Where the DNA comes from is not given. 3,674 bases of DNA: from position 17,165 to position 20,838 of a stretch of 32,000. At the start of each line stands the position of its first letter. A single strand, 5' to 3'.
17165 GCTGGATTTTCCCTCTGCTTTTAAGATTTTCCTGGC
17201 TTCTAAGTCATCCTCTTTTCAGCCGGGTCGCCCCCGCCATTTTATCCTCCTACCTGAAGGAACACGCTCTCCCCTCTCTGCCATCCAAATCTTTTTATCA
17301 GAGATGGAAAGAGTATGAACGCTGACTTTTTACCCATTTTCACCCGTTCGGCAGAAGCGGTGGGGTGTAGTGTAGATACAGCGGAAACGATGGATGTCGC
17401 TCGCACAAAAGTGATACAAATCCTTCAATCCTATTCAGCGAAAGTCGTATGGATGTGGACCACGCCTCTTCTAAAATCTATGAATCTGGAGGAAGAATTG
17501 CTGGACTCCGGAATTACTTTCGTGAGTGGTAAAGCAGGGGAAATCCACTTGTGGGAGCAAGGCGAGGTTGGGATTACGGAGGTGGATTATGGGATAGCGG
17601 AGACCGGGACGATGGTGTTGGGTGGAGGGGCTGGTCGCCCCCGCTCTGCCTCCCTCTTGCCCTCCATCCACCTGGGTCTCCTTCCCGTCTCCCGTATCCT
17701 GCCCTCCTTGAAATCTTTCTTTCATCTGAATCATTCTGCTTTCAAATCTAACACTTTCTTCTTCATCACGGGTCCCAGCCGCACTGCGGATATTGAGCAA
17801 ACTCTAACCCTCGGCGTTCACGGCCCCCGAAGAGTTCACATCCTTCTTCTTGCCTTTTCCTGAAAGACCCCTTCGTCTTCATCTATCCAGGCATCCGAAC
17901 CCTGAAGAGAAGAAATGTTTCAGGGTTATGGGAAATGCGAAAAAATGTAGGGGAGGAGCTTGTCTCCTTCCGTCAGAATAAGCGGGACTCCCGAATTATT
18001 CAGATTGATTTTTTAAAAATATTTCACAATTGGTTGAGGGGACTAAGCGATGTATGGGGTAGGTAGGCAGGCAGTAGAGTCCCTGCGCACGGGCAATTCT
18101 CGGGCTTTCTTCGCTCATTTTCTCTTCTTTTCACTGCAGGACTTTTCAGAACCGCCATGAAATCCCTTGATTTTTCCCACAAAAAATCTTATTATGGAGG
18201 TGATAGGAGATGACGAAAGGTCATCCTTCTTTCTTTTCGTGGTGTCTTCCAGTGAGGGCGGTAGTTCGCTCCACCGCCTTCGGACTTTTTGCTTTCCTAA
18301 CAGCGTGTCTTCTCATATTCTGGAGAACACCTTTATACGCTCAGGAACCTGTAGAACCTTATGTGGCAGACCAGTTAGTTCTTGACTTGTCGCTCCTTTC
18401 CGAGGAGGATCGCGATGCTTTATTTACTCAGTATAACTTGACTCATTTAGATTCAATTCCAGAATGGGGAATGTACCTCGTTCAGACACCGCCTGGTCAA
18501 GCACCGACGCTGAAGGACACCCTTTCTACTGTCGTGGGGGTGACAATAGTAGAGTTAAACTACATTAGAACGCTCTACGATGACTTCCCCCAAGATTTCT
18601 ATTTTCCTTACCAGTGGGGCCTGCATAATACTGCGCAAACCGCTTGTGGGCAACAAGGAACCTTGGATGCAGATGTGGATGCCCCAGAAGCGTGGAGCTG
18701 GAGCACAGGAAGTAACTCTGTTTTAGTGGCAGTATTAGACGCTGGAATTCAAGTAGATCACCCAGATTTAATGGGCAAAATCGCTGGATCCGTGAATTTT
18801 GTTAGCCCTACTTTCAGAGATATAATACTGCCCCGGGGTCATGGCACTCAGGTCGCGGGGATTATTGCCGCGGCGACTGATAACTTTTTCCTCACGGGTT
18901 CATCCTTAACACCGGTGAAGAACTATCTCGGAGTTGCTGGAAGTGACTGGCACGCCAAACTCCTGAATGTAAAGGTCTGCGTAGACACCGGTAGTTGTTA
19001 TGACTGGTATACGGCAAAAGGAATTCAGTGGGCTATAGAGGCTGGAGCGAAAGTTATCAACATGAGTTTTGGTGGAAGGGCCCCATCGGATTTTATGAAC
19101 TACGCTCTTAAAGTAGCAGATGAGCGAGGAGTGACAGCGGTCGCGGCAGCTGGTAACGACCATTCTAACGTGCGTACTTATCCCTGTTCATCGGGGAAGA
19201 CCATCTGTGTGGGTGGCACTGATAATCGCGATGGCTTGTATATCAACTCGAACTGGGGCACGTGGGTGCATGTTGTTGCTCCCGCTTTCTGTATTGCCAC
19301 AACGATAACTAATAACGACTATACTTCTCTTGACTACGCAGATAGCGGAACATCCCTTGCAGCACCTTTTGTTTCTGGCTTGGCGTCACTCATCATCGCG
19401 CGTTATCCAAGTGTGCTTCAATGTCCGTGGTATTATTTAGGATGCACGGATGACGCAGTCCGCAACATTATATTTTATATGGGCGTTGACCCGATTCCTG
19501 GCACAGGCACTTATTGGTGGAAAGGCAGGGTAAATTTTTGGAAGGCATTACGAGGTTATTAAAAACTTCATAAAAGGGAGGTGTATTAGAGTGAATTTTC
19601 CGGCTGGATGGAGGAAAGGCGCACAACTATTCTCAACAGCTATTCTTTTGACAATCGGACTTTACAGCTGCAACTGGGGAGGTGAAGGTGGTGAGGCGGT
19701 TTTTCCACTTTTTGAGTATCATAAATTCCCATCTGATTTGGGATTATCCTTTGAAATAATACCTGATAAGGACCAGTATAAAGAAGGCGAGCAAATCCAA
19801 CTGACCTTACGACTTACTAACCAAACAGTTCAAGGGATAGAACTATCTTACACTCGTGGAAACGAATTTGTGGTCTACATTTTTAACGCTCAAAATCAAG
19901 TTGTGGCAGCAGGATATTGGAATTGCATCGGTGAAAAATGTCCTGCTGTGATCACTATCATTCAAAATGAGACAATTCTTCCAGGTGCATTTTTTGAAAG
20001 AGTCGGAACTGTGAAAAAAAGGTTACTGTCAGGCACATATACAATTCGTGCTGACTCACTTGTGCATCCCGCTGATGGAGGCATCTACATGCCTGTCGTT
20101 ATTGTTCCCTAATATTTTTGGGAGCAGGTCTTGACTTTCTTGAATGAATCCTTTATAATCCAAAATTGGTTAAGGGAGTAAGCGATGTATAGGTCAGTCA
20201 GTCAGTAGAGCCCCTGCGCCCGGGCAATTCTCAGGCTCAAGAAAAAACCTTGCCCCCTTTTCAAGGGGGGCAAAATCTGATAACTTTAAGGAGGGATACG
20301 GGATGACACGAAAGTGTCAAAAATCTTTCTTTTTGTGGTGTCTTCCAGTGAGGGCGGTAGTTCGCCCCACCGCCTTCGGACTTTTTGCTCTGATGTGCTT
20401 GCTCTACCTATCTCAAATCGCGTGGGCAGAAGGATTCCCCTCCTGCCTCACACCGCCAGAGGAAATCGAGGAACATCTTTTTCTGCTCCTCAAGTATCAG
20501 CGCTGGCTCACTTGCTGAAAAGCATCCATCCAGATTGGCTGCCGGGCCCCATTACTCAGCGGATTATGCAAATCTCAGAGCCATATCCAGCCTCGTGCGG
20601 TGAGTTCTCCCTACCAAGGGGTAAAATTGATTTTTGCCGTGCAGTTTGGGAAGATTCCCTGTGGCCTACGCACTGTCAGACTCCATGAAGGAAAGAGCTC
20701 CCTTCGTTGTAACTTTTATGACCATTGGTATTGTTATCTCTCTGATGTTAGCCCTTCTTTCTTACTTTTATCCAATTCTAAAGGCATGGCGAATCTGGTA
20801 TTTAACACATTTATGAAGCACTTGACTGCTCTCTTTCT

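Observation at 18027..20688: Subtilase-inhibitor cassette bracketed by a duplicated leader plus signal-peptide module, next to a gutted subtilase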

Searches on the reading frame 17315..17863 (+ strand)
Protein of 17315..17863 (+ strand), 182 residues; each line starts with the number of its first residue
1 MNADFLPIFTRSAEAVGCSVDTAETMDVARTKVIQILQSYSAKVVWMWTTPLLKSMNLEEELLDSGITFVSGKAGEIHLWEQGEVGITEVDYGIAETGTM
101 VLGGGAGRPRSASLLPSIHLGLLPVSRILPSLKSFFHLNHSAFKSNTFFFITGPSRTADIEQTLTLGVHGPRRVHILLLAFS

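Call 11: search_protein_families(library=pfam, proteins=[window:17315-17863:+], max_evalue=0.01)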
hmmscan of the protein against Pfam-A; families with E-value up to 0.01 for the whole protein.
window:17315-17863:+ (182 aa): 1 family
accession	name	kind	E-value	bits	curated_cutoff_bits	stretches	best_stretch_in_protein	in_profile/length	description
PF02589.21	LUD_dom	-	9e-30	104.2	22.6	1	9-179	4-189/189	LUD domain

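Call 68: list_cluster_members(proteins=[window:17315-17863:+, window:15901-17325:+, window:18210-19562:+, window:19591-20112:+, window:20303-20518:+, window:20314-20688:+, window:21268-22041:+, window:22195-22395:+, window:22414-22683:+, window:22673-23389:+])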
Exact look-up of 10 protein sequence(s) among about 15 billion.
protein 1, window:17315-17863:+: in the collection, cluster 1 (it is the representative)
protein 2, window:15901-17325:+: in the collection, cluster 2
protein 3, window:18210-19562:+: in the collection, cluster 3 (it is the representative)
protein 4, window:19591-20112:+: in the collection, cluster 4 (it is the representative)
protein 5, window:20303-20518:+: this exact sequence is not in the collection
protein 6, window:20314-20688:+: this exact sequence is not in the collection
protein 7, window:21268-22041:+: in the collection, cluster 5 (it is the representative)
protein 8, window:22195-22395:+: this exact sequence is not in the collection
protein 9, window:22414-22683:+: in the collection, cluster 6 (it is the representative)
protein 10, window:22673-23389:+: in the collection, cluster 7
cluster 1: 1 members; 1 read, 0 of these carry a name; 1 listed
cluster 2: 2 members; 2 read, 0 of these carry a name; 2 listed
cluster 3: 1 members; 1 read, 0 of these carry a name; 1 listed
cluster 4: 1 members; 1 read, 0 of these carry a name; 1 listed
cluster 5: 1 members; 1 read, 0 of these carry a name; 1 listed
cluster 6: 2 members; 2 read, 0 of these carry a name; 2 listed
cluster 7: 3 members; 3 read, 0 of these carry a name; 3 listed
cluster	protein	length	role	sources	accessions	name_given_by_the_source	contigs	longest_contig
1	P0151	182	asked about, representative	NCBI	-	-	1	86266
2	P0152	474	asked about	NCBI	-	-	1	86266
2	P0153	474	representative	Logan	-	-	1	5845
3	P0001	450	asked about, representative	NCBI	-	-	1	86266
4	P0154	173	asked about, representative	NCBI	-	-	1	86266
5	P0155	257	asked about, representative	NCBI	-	-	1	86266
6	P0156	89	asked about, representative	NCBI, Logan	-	-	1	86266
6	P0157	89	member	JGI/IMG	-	-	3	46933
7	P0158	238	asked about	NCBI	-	-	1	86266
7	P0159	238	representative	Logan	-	-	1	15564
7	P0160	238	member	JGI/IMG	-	-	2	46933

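Call 69: find_encoding_contigs(protein=P0157, flank=10000, max_places=4)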
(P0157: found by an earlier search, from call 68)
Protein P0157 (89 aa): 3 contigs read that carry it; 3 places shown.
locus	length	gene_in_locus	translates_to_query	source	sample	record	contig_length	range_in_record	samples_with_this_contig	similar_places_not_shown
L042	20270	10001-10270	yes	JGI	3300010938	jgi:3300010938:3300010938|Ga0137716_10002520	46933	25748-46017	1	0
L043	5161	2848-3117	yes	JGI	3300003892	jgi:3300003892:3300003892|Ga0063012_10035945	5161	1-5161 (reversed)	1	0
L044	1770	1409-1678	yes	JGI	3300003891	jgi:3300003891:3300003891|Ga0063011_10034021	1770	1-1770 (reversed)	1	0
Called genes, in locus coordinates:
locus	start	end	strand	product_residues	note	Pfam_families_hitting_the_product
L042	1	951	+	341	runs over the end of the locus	PF13810:DUF4185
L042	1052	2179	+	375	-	PF13439:Glyco_transf_4, PF00534:Glycos_transf_1, PF13692:Glyco_trans_1_4, PF13524:Glyco_trans_1_2 (weak)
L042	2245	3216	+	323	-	PF02826:2-Hacid_dh_C, PF03446:NAD_binding_2 (weak), PF03807:F420_oxidored (weak), PF07991:KARI_N, PF01450:KARI_C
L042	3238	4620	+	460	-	PF00682:HMGL-like, PF22617:HCS_D2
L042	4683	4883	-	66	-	PF04255:DUF433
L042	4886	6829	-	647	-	PF00912:Transgly, PF00905:Transpeptidase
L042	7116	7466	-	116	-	PF00575:S1, PF23459:S1_RRP5 (weak)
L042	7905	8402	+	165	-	PF00383:dCMP_cyt_deam_1, PF14437:MafB19-deam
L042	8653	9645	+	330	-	PF02239:Cytochrom_D1 (faint), PF21783:YNCE (faint), PF10282:Lactonase (faint), PF25174:Beta-prop_THOC3 (faint)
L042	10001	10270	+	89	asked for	PF00550:PP-binding (weak)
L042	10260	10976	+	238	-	PF22935:RM44_endonuclase (faint), PF14622:Ribonucleas_3_3, PF00636:Ribonuclease_3, PF00035:dsrm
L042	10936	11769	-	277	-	-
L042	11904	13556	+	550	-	-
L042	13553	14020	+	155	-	PF06695:Sm_multidrug_ex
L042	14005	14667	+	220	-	PF07722:Peptidase_C26, PF00117:GATase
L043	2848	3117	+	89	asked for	PF00550:PP-binding (weak)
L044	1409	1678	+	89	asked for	PF00550:PP-binding (weak)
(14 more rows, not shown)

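Call 70: find_encoding_contigs(protein=P0153, flank=6000, max_places=3)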
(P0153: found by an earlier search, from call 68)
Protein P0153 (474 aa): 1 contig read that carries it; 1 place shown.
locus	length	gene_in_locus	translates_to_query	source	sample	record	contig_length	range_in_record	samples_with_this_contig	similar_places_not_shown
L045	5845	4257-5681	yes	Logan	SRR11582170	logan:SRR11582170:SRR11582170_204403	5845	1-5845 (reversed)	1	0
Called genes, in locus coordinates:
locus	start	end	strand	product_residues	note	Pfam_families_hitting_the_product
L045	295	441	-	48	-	-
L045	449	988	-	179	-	PF00578:AhpC-TSA, PF08534:Redoxin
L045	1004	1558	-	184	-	-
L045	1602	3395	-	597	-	PF12831:FAD_oxidored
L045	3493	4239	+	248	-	PF02754:CCG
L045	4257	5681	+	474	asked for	PF02589:LUD_dom, PF13183:Fer4_8, PF13237:Fer4_10 (faint)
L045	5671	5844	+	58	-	?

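Call 73: find_encoding_contigs(protein=P0159, flank=3000, max_places=3)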
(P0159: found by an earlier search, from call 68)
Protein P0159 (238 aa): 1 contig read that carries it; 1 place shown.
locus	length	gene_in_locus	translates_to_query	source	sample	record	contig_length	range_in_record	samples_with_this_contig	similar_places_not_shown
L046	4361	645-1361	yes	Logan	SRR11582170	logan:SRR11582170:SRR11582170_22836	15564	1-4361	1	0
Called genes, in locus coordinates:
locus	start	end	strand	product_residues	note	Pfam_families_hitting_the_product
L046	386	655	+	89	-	PF00550:PP-binding (weak)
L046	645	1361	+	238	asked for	PF14622:Ribonucleas_3_3, PF22935:RM44_endonuclase (weak), PF00636:Ribonuclease_3, PF00035:dsrm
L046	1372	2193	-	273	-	-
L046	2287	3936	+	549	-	-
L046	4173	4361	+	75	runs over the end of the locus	PF06695:Sm_multidrug_ex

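Call 88: find_homologous_proteins(query=window:17315-17863:+, max_evalue=1e-20)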
Query window:17315-17863:+ (182 aa): 1279 proteins with E <= 1e-20 among 5908 candidates; the best 120 are listed.
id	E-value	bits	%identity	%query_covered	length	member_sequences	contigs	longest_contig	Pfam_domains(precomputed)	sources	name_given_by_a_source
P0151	8.1e-115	399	100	100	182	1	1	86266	PF02589.22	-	-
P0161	4.4e-90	318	80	100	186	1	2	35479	PF02589.22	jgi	-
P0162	2.4e-43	166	48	98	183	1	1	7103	PF02589.22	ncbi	ncbi:MAG: LutC/YkgG family protein [bacterium]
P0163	2.5e-43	166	49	94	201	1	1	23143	PF02589.22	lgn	-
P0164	1.6e-29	121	49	80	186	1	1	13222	PF02589.22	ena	-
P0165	2.0e-29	121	42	97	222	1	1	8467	PF02589.22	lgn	-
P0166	8.8e-29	119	36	97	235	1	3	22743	PF02589.22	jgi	jgi:L-lactate dehydrogenase complex protein LldG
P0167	9.2e-29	118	42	94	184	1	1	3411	PF02589.22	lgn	-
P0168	1.5e-28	118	41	98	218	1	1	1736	PF02589.22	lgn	-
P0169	2.1e-28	117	41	95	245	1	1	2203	PF02589.22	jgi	jgi:L-lactate dehydrogenase complex protein LldG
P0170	1.5e-27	115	38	93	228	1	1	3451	PF02589.22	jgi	jgi:L-lactate dehydrogenase complex protein LldG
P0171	1.5e-27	115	38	93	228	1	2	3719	PF02589.22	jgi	jgi:L-lactate dehydrogenase complex protein LldG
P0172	1.7e-27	114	38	97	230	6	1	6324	PF02589.22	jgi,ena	-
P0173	2.4e-27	114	41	99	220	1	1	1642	PF02589.22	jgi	jgi:L-lactate dehydrogenase complex protein LldG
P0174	2.6e-27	114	36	91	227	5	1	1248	PF02589.22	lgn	-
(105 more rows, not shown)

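Call 89: find_encoding_contigs(protein=P0161, flank=10000, max_places=2)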
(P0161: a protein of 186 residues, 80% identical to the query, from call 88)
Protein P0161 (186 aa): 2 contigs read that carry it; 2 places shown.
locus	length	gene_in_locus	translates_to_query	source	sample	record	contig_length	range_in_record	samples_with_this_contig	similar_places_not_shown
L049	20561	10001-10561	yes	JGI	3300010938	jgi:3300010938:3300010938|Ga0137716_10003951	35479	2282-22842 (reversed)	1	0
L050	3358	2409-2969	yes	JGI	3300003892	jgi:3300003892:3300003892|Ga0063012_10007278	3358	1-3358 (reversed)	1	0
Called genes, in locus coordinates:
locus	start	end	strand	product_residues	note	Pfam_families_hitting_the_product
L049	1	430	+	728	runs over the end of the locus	PF09586:YfhO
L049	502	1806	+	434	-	PF01134:GIDA, PF01266:DAO (weak), PF07992:Pyr_redox_2 (weak), PF13450:NAD_binding_8 (weak)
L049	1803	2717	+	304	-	PF00953:Glycos_transf_4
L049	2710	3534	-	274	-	PF00753:Lactamase_B (weak), PF12706:Lactamase_B_2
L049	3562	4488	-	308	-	PF02754:CCG (weak)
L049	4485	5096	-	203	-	PF12838:Fer4_7 (faint), PF13187:Fer4_9, PF13484:Fer4_16 (faint), PF13237:Fer4_10 (weak), PF13183:Fer4_8, PF13534:Fer4_17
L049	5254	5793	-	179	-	PF00578:AhpC-TSA, PF08534:Redoxin, PF20029:DUF6436 (weak)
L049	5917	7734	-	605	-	PF12831:FAD_oxidored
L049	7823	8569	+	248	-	PF02754:CCG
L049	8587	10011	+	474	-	PF02589:LUD_dom, PF13183:Fer4_8, PF13237:Fer4_10 (faint)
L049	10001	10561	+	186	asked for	PF02589:LUD_dom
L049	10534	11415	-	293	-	-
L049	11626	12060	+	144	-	PF00578:AhpC-TSA, PF08534:Redoxin, PF14595:Thioredoxin_9 (weak), PF00085:Thioredoxin (faint), PF13098:Thioredoxin_2 (weak), PF13905:Thioredoxin_8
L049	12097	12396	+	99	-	-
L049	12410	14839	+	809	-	-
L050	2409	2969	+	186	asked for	PF02589:LUD_dom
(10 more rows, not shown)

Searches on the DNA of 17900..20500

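Call 97: search_rna_families(source=window, start=17900, end=20500, threshold=evalue, max_evalue=5)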
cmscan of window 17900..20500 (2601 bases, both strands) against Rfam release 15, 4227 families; matches with E-value up to 5: 3.
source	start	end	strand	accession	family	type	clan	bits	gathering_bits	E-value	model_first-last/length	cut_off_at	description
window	19891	19965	-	RF03299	mir-1000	Gene; miRNA;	-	21.4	50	0.16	1-72/72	no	mir-1000 microRNA precursor family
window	19272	19303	+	RF01344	CRISPR-DR34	Gene; CRISPR;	-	19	35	2.8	1-36/36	no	CRISPR RNA direct repeat element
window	20241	20276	-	RF01345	CRISPR-DR35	Gene; CRISPR;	-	18.6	35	3.1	1-36/36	no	CRISPR RNA direct repeat element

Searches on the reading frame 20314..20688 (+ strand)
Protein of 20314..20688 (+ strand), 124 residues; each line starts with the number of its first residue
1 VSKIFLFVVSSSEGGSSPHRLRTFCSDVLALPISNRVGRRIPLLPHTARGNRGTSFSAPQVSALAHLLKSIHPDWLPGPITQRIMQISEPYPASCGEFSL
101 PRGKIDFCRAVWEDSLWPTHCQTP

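Call 11: search_protein_families(library=pfam, proteins=[window:20314-20688:+], max_evalue=0.01)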
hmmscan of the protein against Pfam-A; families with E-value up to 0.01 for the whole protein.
window:20314-20688:+ (124 aa): 1 family
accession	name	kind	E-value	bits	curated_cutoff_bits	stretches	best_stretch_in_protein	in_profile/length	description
PF00082.27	Peptidase_S8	-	0.0065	16.3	21.8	1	52-86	237-271/288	Subtilase family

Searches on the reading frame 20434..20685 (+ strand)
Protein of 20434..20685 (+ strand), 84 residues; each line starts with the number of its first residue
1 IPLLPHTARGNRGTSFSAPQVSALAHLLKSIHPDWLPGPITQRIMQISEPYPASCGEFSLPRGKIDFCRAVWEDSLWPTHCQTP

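Call 43: search_protein_representatives(protein=window:20434-20685:+)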
Query: 84 residues. Proteins with E-value up to 0.001 (for the whole library): 30; up to 1e-10: 1; up to 1e-30: 0. The best 30 are listed.
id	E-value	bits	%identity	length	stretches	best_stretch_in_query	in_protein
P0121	6.5e-29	115.8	74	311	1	11-82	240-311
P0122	2.1e-09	53.3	41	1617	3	8-70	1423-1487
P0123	5.6e-09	52.0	37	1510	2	11-67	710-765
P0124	2.3e-08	50.0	39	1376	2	13-55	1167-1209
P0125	3.3e-08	49.5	47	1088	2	12-47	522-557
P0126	3.4e-07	46.2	44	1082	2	11-49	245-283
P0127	4.0e-07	46.0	46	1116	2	12-47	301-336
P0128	4.4e-07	45.9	50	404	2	12-47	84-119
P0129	3.0e-06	43.2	43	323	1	9-71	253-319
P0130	7.2e-06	42.0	43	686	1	10-74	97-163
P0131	9.9e-06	41.6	50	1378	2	13-48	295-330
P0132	3.0e-05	40.0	42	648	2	14-51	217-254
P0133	5.3e-05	39.2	39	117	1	12-79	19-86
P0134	5.6e-05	39.2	44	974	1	11-73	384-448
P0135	1.6e-04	37.7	45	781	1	11-75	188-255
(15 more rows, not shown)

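Call 46: find_encoding_contigs(protein=P0121, flank=10000)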
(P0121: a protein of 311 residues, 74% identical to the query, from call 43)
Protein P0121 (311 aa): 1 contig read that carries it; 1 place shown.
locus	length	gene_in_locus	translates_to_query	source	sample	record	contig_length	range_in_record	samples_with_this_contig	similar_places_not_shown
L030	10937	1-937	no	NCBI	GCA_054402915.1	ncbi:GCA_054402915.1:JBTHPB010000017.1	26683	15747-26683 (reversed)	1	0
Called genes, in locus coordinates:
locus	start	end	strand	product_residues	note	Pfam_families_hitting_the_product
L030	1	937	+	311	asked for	PF00082:Peptidase_S8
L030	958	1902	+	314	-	-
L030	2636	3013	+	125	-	PF13205:Big_5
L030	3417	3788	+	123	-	-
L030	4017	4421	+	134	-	-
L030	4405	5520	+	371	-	PF00069:Pkinase, PF07714:PK_Tyr_Ser-Thr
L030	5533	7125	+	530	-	-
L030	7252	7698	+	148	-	-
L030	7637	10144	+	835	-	PF00012:HSP70, PF06723:MreB_Mbl, PF00012:HSP70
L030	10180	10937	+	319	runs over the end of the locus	PF14863:Alkyl_sulf_dimr (faint), PF13176:TPR_7 (faint), PF13424:TPR_12 (weak), PF13432:TPR_16 (weak), PF14559:TPR_19, PF00515:TPR_1 (weak), PF07719:TPR_2 (weak), PF00691:OmpA, +4 more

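Call 47: find_encoding_contigs(protein=P0129, flank=10000)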
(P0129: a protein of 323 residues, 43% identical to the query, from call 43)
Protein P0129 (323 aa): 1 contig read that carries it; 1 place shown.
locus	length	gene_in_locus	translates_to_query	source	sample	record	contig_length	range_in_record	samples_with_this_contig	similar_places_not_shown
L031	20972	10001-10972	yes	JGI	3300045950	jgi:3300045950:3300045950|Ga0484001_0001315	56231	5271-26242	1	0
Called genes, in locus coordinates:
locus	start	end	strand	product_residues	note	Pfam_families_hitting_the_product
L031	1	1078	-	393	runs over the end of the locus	-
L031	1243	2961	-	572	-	PF13435:Cytochrome_C554 (faint), PF14522:Cytochrome_C7 (faint), PF14537:Cytochrom_c3_2 (faint), PF22113:Mtrc-MtrF_II-IV_dom (faint), PF02335:Cytochrom_C552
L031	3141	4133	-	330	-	-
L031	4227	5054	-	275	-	PF04055:Radical_SAM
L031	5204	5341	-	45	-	-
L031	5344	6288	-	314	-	PF04055:Radical_SAM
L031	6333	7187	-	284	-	PF01040:UbiA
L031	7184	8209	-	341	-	PF04055:Radical_SAM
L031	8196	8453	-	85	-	PF05402:PqqD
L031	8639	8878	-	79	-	-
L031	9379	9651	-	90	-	-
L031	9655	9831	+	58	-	-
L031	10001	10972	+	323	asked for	PF00082:Peptidase_S8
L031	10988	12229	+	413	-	-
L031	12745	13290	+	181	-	PF05977:MFS_3, PF13347:MFS_2 (weak), PF07690:MFS_1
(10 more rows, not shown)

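Call 87: find_related_loci(query=P0121, collection=genome_contigs, flank=3000)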
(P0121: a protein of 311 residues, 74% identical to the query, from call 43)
Query P0121 (311 aa) in genome_contigs; peptide patterns used: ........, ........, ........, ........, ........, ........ (x = any residue, [..] = any of these).
43 stretches matched a pattern; 2 encode a relative of the query (tblastn E <= 1e-3); 2 distinct loci.
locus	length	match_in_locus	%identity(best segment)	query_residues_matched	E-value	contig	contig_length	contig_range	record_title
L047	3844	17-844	26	1-278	1e-18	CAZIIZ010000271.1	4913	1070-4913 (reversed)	MAG TPA_asm: uncultured Hyphomicrobiales bacterium isolate SRP284006_co1_119 genome assembly, contig: NODE_38233_length_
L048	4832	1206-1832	23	4-220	8e-9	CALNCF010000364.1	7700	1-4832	MAG TPA_asm: uncultured Sphingobacteriaceae bacterium isolate SRR1561996_bin.183_CONCOCT_v1.1_MAG genome assembly, conti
